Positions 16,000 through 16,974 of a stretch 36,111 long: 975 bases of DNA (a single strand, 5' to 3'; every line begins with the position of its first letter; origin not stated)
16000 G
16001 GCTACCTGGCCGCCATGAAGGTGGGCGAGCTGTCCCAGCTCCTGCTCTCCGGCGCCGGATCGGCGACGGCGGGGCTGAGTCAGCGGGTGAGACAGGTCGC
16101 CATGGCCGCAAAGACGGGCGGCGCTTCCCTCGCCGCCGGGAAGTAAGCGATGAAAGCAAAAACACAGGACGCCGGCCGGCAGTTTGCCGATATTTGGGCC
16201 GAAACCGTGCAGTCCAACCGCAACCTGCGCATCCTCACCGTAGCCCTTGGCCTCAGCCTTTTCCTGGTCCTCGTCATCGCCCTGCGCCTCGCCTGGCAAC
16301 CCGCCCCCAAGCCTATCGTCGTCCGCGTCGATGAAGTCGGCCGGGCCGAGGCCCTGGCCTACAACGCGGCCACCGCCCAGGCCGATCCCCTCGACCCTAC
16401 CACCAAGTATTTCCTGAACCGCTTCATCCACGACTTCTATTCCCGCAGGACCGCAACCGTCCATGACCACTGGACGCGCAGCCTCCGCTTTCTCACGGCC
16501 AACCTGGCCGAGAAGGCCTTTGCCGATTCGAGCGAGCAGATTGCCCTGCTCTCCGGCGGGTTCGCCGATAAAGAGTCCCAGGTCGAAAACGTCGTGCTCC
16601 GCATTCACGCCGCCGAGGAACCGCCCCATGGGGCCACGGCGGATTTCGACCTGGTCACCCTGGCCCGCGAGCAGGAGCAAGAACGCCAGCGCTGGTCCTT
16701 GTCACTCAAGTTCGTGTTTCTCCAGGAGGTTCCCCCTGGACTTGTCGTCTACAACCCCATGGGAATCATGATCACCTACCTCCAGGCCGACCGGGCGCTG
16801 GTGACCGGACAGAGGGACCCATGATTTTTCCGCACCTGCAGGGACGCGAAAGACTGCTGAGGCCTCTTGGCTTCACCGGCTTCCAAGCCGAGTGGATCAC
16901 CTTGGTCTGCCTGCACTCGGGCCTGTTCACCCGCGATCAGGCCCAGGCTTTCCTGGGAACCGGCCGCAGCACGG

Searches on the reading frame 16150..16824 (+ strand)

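Call 55: search_protein_families(library=pfam, proteins=[window:16150-16824:+], max_evalue=0.001)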
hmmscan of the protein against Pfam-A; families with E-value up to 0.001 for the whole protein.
window:16150-16824:+ (224 aa): 1 family
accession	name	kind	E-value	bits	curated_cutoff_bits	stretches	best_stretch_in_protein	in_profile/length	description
PF04335.19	VirB8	-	3.1e-11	44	23.2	1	18-215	13-212/213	VirB8 protein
